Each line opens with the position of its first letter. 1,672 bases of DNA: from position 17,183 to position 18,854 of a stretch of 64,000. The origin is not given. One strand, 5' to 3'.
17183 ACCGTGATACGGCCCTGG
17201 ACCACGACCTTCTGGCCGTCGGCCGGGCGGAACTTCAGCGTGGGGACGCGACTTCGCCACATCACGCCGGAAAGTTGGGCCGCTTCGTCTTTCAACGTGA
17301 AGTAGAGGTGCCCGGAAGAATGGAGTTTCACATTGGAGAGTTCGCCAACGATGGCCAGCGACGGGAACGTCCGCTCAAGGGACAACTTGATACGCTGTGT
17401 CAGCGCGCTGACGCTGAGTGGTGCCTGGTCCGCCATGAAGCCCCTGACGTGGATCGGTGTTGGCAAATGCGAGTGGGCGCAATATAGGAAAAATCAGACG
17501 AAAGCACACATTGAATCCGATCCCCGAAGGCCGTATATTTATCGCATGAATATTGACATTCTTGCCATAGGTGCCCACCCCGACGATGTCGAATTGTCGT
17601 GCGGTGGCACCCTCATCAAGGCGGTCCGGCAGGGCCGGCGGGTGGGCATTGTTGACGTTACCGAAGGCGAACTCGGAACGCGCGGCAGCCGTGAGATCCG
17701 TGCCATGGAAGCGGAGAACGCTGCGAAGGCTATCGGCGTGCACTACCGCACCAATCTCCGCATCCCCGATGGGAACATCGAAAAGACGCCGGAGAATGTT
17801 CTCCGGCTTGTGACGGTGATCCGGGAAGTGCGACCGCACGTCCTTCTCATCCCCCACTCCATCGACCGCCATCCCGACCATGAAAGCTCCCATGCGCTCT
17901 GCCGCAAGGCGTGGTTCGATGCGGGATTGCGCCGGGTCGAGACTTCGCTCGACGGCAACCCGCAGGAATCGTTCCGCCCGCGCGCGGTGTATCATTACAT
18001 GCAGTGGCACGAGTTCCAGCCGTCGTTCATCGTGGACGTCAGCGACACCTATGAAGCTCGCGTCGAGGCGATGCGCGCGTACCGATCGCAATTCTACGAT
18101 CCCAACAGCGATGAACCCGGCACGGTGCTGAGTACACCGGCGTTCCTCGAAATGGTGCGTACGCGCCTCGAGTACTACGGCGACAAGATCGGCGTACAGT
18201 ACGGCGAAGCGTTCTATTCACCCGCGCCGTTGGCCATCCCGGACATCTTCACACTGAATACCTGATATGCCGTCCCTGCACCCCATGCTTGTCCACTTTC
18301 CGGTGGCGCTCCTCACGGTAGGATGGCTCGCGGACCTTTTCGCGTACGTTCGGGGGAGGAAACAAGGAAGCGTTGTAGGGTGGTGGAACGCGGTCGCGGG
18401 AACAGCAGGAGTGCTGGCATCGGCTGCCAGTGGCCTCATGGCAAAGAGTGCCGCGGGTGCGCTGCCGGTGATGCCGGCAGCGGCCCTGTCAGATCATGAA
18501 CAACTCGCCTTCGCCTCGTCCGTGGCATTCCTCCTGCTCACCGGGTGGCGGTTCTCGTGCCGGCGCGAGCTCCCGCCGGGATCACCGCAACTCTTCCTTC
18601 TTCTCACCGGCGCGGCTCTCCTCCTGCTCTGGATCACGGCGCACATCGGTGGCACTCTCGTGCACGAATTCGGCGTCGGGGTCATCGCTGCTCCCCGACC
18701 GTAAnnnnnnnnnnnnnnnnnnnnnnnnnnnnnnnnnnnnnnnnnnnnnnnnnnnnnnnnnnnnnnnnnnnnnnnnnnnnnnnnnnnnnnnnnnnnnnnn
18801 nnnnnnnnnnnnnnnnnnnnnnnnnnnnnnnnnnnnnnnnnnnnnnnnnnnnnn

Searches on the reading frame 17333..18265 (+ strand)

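Call 44: search_protein_families(library=pfam, proteins=[window:17333-18265:+], max_evalue=0.001)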
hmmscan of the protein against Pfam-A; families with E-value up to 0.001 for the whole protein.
window:17333-18265:+ (310 aa): 1 family
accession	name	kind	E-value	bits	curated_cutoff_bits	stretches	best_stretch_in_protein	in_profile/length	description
PF02585.22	PIG-L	-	2.4e-27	96.4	28.2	1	77-193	1-128/129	GlcNAc-PI de-N-acetylase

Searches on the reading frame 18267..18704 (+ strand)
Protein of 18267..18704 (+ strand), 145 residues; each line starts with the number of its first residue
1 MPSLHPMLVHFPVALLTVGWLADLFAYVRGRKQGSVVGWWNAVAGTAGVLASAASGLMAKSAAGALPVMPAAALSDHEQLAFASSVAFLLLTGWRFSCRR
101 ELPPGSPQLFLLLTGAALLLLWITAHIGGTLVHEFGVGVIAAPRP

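Call 3: search_protein_families(library=pfam, proteins=[window:18267-18704:+], max_evalue=0.01)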
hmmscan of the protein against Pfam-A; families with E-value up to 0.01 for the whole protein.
window:18267-18704:+ (145 aa): 1 family
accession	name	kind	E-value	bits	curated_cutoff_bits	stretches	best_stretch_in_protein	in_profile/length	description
PF09990.14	DUF2231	-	5e-19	69.2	26.4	1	3-139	3-137/139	Predicted membrane protein (DUF2231)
